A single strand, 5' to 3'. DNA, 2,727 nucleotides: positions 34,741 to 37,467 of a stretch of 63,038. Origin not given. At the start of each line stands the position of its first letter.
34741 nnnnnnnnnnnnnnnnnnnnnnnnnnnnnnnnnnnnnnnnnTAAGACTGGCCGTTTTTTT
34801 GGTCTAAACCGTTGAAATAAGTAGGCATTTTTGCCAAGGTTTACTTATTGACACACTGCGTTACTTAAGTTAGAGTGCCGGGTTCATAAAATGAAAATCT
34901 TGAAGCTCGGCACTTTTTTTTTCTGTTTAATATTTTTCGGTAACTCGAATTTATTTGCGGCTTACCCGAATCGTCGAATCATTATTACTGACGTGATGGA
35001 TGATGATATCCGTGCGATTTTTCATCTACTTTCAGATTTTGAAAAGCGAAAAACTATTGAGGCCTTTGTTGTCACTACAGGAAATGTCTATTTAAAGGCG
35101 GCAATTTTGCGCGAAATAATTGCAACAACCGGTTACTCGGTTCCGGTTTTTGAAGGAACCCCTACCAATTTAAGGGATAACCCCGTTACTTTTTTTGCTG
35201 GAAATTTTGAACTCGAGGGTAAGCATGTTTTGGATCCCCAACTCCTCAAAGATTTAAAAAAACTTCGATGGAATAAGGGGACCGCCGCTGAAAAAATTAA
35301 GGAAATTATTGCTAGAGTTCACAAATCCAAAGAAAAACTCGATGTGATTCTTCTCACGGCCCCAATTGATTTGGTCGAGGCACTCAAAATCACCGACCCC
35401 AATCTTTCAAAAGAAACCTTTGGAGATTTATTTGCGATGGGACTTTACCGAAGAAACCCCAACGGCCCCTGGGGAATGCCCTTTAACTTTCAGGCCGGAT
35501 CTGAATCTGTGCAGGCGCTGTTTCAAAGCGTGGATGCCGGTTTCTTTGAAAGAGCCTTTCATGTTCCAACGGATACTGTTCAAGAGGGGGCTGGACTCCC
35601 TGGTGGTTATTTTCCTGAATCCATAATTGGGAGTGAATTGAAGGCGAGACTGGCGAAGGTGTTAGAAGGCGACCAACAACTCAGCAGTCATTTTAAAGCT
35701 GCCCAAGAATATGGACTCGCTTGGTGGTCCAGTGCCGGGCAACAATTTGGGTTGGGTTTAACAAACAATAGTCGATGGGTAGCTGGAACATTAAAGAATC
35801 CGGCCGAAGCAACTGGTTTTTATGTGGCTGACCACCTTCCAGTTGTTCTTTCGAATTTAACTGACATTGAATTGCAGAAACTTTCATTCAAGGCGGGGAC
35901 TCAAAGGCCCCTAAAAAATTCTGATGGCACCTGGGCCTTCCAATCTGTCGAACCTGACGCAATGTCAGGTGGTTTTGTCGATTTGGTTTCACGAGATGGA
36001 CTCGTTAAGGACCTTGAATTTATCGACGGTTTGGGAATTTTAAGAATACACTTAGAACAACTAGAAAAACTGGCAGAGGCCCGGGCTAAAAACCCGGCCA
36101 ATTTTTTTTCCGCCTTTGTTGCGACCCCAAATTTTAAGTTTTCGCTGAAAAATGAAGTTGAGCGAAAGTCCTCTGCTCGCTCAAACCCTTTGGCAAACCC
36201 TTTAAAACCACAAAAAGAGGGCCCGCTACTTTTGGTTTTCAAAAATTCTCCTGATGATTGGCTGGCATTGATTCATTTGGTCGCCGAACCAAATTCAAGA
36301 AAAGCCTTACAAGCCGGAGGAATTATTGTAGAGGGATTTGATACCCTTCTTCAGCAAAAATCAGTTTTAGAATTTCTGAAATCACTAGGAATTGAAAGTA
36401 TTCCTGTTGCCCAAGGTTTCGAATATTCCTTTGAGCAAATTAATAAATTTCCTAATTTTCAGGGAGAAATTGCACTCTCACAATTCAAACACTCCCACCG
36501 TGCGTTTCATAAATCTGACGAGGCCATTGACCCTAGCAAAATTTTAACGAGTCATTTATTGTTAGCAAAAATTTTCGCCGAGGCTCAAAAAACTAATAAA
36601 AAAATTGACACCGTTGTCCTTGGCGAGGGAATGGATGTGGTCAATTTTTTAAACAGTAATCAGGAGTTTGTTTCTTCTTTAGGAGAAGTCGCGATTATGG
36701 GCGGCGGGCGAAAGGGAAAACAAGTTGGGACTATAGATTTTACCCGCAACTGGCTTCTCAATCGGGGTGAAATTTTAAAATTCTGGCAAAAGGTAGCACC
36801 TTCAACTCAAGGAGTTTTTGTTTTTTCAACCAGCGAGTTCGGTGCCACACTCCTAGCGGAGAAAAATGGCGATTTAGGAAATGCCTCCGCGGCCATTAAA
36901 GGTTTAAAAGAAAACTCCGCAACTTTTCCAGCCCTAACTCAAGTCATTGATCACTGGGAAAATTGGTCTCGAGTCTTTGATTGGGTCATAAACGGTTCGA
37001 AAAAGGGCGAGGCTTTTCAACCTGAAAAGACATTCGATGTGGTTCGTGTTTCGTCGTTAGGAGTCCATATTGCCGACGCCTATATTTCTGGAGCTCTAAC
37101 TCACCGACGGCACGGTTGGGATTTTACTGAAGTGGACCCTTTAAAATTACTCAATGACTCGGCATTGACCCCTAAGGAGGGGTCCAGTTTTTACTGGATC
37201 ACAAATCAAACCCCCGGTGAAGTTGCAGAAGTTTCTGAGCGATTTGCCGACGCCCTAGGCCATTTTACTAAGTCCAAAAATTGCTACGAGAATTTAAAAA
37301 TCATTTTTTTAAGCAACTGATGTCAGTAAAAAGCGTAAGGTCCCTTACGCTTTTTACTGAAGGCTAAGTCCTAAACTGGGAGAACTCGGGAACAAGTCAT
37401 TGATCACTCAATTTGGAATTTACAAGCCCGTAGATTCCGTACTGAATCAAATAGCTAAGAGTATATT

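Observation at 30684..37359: Three-gene locus of large signal-peptide proteins with no well-characterised family: best candidate for an undescribed system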

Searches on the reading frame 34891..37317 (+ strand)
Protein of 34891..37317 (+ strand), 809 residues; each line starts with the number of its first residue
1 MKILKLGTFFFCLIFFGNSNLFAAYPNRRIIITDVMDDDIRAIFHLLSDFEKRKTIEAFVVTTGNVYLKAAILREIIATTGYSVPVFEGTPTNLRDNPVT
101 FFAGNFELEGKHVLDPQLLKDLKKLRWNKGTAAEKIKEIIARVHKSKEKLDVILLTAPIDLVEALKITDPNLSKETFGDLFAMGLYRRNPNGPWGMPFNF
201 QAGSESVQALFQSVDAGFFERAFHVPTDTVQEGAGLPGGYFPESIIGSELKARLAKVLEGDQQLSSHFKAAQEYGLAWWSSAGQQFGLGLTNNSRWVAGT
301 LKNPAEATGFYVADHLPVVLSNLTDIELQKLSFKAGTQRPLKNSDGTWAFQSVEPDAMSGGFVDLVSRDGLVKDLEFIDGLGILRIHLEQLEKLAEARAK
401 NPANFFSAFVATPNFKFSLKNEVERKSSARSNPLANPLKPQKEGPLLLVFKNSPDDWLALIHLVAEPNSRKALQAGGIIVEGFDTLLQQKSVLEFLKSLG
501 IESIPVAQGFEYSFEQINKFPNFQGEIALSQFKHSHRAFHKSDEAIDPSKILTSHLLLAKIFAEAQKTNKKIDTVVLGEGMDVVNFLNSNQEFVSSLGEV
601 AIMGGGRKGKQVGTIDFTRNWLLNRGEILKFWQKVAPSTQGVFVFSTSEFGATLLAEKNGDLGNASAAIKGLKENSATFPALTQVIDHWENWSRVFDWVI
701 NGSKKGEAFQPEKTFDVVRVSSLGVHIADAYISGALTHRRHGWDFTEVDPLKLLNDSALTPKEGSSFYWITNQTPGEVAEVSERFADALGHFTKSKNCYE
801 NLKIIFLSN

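Call 3: search_protein_families(library=pfam, proteins=[window:34891-37317:+], max_evalue=1)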
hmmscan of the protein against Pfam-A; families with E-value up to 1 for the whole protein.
window:34891-37317:+ (809 aa): 1 family
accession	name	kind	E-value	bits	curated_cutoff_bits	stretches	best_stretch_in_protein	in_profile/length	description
PF01156.24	IU_nuc_hydro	-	6.1e-14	52.8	34.2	2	31-213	3-177/297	Inosine-uridine preferring nucleoside hydrolase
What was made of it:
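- On IU nucleoside hydrolase (PF01156): P3 scores 52.8 bits against a cutoff of 34.2 (call 3).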

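Call 4: search_protein_families(library=ncbifam, proteins=[window:34891-37317:+], max_evalue=1)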
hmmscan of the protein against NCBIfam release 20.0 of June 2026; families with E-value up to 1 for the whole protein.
window:34891-37317:+ (809 aa): 1 family
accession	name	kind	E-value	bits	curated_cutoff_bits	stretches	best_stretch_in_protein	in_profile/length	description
NF048008.1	SfplDhtActHpfHKleb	equivalog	0.046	13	500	1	475-556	127-209/308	(2S)-3-sulfopropanediol dehydratase activating enzyme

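Call 7: search_solved_structures(query=window:34891-37317:+, max_evalue=1, show_alignments=2)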
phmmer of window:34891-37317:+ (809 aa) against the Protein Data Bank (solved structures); distinct sequences matched with E-value up to 1: 1.
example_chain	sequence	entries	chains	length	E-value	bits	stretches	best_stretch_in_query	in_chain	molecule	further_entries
5tf0_A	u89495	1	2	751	0.25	12.7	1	579-625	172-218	Glycosyl hydrolase family 3 N-terminal domain protein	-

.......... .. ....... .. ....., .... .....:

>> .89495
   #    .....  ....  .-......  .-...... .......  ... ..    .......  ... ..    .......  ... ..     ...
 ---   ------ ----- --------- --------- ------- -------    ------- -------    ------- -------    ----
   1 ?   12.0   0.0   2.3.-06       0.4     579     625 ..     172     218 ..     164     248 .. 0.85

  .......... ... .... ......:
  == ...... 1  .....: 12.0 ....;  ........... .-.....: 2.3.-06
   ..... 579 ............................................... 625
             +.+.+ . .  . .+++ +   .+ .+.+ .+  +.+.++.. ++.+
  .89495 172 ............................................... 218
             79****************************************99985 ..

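Call 14: find_homologous_proteins(query=window:34891-37317:+)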
Query window:34891-37317:+ (809 aa): 6 proteins with E <= 0.001 among 8000 candidates.
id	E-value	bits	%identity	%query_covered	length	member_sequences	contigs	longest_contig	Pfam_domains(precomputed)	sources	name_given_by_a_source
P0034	0.0e+0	1835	100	100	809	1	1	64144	PF01156.25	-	-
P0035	2.9e-190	652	36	96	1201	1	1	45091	PF01156.25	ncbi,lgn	-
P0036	1.9e-188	646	42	97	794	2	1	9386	PF01156.25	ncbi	-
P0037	5.0e-152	526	37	99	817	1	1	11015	PF01156.25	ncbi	ncbi:MAG: nucleoside hydrolase [Bdellovibrionota bacterium]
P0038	9.2e-146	505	36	94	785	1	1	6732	PF01156.25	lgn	-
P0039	4.7e-135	470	36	96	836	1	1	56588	PF01156.25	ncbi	-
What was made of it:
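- Closest known: Inosine-uridine-preferring nucleoside hydrolases. Different: Only 6 clusters of this type were found among 5.8 billion proteins (call 14).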

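Call 16: find_encoding_contigs(protein=P0035, flank=10000, max_places=2)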
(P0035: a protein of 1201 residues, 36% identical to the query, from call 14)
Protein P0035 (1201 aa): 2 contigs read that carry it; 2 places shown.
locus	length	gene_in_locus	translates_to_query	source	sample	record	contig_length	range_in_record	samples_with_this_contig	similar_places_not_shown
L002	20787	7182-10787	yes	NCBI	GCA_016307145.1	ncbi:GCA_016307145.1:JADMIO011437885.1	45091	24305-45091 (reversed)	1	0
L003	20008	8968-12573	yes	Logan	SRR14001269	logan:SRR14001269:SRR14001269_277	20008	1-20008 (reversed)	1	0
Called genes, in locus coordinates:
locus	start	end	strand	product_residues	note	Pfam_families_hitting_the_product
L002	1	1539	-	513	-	?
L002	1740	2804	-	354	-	PF01547:SBP_bac_1, PF13531:SBP_bac_11, PF13416:SBP_bac_8, PF13343:SBP_bac_6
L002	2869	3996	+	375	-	PF00005:ABC_tran, PF13304:AAA_21 (faint), PF08402:TOBE_2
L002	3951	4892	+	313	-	PF00528:BPD_transp_1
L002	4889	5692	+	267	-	PF00528:BPD_transp_1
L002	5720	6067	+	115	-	-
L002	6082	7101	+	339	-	PF05359:DUF748 (weak)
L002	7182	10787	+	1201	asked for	PF01156:IU_nuc_hydro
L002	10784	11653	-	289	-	PF07238:PilZ (weak)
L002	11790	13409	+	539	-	PF00150:Cellulase, PF02449:Glyco_hydro_42 (faint), PF13204:Apiosidase (faint)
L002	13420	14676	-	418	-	-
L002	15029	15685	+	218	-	-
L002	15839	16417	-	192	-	PF01227:GTP_cyclohydroI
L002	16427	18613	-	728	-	PF13328:HD_4, PF01966:HD, PF04607:RelA_SpoT, PF02824:TGS, PF19296:RelA_AH, PF28438:RelA_RIS, PF01842:ACT, PF13291:ACT_4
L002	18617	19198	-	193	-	PF00625:Guanylate_kin, PF13671:AAA_33 (weak)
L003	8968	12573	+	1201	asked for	PF01156:IU_nuc_hydro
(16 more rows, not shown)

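Call 17: find_encoding_contigs(protein=P0039, flank=10000, max_places=2)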
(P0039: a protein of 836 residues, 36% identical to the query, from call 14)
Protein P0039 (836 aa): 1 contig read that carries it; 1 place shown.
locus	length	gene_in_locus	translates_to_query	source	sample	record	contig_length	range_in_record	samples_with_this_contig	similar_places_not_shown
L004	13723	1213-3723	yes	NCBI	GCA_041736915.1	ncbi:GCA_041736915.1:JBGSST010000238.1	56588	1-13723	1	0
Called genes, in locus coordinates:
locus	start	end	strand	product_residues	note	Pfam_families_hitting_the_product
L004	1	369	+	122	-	?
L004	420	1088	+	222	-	PF00440:TetR_N, PF13977:TetR_C_6 (weak)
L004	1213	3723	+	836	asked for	PF01156:IU_nuc_hydro (faint)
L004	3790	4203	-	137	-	-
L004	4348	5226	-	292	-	PF00126:HTH_1, PF03466:LysR_substrate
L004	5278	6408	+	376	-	PF25046:DUF7790 (weak)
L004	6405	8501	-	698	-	PF12838:Fer4_7 (faint), PF13534:Fer4_17 (faint), PF14697:Fer4_21 (faint), PF00037:Fer4 (faint), PF13183:Fer4_8 (weak), PF13187:Fer4_9, PF13237:Fer4_10 (weak), PF02754:CCG, +2 more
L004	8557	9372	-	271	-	PF00795:CN_hydrolase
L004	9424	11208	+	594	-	PF01019:G_glu_transpept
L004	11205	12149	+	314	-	PF02951:GSH-S_N, PF02955:GSH-S_ATP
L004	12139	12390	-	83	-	PF00462:Glutaredoxin (weak), PF13417:GST_N_3, PF13409:GST_N_2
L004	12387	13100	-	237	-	PF08713:DNA_alkylation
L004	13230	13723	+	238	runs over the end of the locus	-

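Call 28: search_solved_structures(query=A2, max_evalue=10, show_alignments=3)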
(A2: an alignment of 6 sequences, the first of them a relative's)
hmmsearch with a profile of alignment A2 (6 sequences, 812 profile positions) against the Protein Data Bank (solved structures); distinct sequences matched with E-value up to 10: 5.
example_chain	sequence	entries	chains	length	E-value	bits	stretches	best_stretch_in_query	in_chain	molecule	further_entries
3fz0_A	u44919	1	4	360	0.0079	17.4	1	25-205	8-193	Nucleoside hydrolase, putative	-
5kne_A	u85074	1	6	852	0.29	12.3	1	681-779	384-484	Heat shock protein 104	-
6n8t_A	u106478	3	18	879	0.3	12.2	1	681-779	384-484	Heat shock protein 104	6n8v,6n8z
5vjh_A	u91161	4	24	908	0.31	12.1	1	681-779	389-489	Heat shock protein 104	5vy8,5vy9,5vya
6ahf_A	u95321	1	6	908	0.31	12.1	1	681-779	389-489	Heat shock protein 104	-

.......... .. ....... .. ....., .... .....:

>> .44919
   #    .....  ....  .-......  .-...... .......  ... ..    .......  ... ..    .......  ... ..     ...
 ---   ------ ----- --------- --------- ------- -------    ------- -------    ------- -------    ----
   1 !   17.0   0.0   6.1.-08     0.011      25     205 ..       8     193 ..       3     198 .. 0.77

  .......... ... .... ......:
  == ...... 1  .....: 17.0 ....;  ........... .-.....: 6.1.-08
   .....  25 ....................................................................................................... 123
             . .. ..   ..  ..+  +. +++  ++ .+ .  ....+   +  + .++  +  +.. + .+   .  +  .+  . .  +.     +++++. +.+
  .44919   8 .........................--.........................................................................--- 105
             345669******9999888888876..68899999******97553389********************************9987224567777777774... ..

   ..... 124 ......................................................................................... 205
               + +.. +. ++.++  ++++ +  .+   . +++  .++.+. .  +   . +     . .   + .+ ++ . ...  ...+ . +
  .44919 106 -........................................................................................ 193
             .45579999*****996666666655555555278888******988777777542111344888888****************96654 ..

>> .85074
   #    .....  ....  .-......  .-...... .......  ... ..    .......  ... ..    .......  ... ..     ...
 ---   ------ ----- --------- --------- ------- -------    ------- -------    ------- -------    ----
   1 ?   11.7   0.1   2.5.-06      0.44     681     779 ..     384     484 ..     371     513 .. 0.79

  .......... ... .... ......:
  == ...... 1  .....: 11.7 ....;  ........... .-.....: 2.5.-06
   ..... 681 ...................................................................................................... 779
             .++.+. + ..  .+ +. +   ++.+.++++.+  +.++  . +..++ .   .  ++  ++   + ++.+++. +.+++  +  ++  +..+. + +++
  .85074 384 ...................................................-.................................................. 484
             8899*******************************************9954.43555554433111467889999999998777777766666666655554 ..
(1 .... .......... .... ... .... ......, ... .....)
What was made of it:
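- Closest known: Inosine-uridine-preferring nucleoside hydrolases. Same: The DD pair and an FN..(D/S)PE-like segment are kept (call 28).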

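Call 45: search_protein_families(library=padloc, proteins=[window:34891-37317:+], max_evalue=0.1)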
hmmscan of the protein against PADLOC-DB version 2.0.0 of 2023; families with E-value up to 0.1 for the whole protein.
window:34891-37317:+ (809 aa): 0 families

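Call 54: predict_structure(alignment_id=A2)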
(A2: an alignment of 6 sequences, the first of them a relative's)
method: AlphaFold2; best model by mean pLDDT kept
length: 809 residues; sequences in the alignment: 6
mean_pLDDT: 61.9   pTM: 0.48
mean pLDDT of the five models: 61.9, 53.9, 53.7, 49.6, 44.0
residues with pLDDT >= 90: 64; 70-90: 300; 50-70: 160; < 50: 285
segments of 3 or more residues with pLDDT < 50: 1-23, 96-104, 192-197, 199-201, 281-307, 339-369, 401-442, 536-546, 603-622, 636-664, 714-722, 737-809
pLDDT, mean of each block of 10 residues (from residue 1): 33 29 66 79 82 87 84 84 85 53 56 77 81 95 92 87 92 91 66 47 67 82 76 70 81 82 78 64 41 37 51 81 85 63 39 31 31 80 87 73 29 25 24 28 73 72 77 88 79 79 87 66 62 53 47 87 82 76 83 78 39 36 56 54 37 40 51 66 71 63 59 43 54 51 32 35 32 31 40 36 27
secondary structure, 60 per line:
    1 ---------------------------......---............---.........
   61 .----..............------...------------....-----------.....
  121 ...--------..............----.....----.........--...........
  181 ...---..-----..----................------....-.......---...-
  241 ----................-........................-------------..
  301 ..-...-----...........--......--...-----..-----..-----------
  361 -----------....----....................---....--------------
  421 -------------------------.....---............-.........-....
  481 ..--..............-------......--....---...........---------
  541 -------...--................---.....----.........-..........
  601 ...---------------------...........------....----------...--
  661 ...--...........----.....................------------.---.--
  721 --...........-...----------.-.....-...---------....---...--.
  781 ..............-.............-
elements in order (helices of 4 or more, strands of 3 or more residues): E28-33 H37-48 H52-55 E56-61 H66-79 E86-88 H101-104 H116-123 H132-145 E150-154 H159-167 H170-176 E177-183 H200-215 E222-225 H227-233 H245-260 H262-285 H299-302 H312-322 H325-330 E333-335 E372-375 H380-399 H403-406 E446-450 H454-465 H467-475 E477-482 H485-498 E506-511 H514-517 H521-531 H554-568 E572-576 H581-589 H591-596 E597-603 H625-635 E642-645 E656-658 E661-663 H666-676 H681-701 H723-733 H750-754 H768-771 H780-794 H796-808
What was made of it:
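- The P3 model is of low confidence (pLDDT 62, call 54).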

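Call 58: fold_search(model_id=the predicted structure, library=pdb)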
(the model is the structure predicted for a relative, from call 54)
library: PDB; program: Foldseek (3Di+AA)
matches with E <= 10: 1132; with E <= 0.001: 108
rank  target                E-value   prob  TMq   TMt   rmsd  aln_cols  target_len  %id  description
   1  4kpn_A                8.1e-08  1.00  0.30  0.67   5.9       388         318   16  Plant nucleoside hydrolase - PpNRh1 enzyme (released 2013-11-27)
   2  4i71                  9.0e-08  1.00  0.22  0.49   9.3       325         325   15  Crystal structure of the Trypanosoma brucei Inosine-Adenosine-Guanosine nucleoside hydrolase in complex with a trypanoci (released 2013-08-07)
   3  6zk1_A                1.1e-07  1.00  0.29  0.65   6.4       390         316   14  Plant nucleoside hydrolase - ZmNRh2b enzyme (released 2022-01-12)
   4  4i73_A                1.2e-07  1.00  0.22  0.49   9.0       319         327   15  Crystal structure of the Trypanosoma brucei Inosine-Adenosine-Guanosine nucleoside hydrolase in complex with compound  (released 2013-08-07)
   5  6ba1_A                1.4e-07  1.00  0.30  0.68   5.7       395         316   15  Purine-Preferring Ribonucleoside Hydrolase from Gardnerella vaginalis (released 2018-10-17)
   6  4i74                  1.5e-07  1.00  0.22  0.48   9.3       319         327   16  Crystal structure of the Trypanosoma brucei Inosine-Adenosine-Guanosine nucleoside hydrolase in complex with compound UA (released 2013-08-07)
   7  4i72_A                1.6e-07  1.00  0.22  0.48   9.4       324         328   15  Crystal structure of the Trypanosoma brucei Inosine-Adenosine-Guanosine nucleoside hydrolase in complex with Immucilli (released 2013-08-07)
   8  4p5f_B                1.7e-07  1.00  0.26  0.55   8.7       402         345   13  The crystal structure of type III effector protein XopQ complexed with adenosine diphosphate ribose (released 2014-08-13)
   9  4i73_B                1.9e-07  1.00  0.22  0.48   9.3       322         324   15  Crystal structure of the Trypanosoma brucei Inosine-Adenosine-Guanosine nucleoside hydrolase in complex with compound  (released 2013-08-07)
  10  6zk5_A                2.3e-07  1.00  0.29  0.67   6.3       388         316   15  Plant nucleoside hydrolase - ZmNRh3 enzyme in complex with forodesine (released 2022-01-12)
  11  3b9x_D                2.4e-07  1.00  0.31  0.72   5.8       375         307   14  Crystal structure of the E. coli pyrimidine nucleoside hydrolase YeiK in complex with inosine (released 2008-04-01)
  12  6zk1_B                3.6e-07  1.00  0.28  0.64   6.6       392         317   14  Plant nucleoside hydrolase - ZmNRh2b enzyme (released 2022-01-12)
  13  5mj7_B                3.8e-07  1.00  0.26  0.60   8.6       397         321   15  Structure of the C. elegans nucleoside hydrolase (released 2017-03-08)
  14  4i73_C                5.7e-07  1.00  0.21  0.48   9.2       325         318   15  Crystal structure of the Trypanosoma brucei Inosine-Adenosine-Guanosine nucleoside hydrolase in complex with compound  (released 2013-08-07)
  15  3b9x_A                6.3e-07  1.00  0.30  0.70   5.8       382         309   13  Crystal structure of the E. coli pyrimidine nucleoside hydrolase YeiK in complex with inosine (released 2008-04-01)
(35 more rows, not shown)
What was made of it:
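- On IU nucleoside hydrolase (PF01156): All top Foldseek PDB hits are nucleoside hydrolases at probability 1.0 (call 58).
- Closest known: Inosine-uridine-preferring nucleoside hydrolases. Same: The fold matches (Foldseek probability 1.0, target TM up to 0.72, call 58).
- NH-fold type III effectors (XopQ) are among P3's structural matches (call 58).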

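Call 75: find_encoding_contigs(protein=P0037, flank=10000, max_places=2)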
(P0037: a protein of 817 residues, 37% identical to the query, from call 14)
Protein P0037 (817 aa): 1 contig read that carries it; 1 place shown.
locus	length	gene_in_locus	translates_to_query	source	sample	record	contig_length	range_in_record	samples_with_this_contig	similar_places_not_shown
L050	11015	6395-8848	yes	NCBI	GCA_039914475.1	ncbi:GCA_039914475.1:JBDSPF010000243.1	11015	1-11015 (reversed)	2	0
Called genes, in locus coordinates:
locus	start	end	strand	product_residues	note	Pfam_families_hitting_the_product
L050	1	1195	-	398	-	PF00158:Sigma54_activat, PF14532:Sigma54_activ_2, PF07728:AAA_5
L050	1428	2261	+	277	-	PF18306:LDcluster4, PF03641:Lysine_decarbox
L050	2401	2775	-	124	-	PF21157:DksA_N (weak), PF01258:zf-dskA_traR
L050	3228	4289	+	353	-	PF03951:Gln-synt_N, PF00120:Gln-synt_C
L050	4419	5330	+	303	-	-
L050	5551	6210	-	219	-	PF02798:GST_N, PF13409:GST_N_2, PF13417:GST_N_3, PF00043:GST_C (weak), PF14497:GST_C_3 (weak), PF13410:GST_C_2 (weak)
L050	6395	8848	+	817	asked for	PF01156:IU_nuc_hydro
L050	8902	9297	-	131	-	-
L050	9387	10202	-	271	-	PF00126:HTH_1, PF03466:LysR_substrate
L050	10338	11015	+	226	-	PF00195:Chal_sti_synt_N, PF08392:FAE1_CUT1_RppA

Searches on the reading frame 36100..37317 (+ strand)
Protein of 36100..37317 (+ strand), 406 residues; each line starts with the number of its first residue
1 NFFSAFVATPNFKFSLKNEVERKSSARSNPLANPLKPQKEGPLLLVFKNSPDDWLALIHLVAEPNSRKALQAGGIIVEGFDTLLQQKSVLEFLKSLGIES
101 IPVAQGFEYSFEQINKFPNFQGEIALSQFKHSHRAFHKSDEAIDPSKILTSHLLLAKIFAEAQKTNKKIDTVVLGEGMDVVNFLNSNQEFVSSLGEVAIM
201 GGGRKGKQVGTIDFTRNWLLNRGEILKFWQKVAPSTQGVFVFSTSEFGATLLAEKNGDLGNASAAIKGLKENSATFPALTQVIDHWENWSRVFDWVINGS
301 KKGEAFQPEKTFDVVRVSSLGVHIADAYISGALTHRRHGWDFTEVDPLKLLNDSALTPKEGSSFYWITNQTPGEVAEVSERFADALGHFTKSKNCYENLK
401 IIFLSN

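Call 36: search_protein_families(library=pfam, proteins=[window:36100-37317:+], max_evalue=10)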
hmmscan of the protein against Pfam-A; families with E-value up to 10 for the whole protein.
window:36100-37317:+ (406 aa): 3 families
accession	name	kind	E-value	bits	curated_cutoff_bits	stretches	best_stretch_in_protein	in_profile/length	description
PF01156.24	IU_nuc_hydro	-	4.9e-06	26.8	34.2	1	52-205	10-151/297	Inosine-uridine preferring nucleoside hydrolase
PF08953.17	DUF1899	-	0.095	13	20.7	0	158-194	11-47/66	Domain of unknown function (DUF1899)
PF00164.32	Ribosom_S12_S23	-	0.25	11.5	22.3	1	160-212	24-82/110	Ribosomal protein S12/S23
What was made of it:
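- On IU nucleoside hydrolase (PF01156): The second half alone scores 26.8 bits, below the cutoff (call 36).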
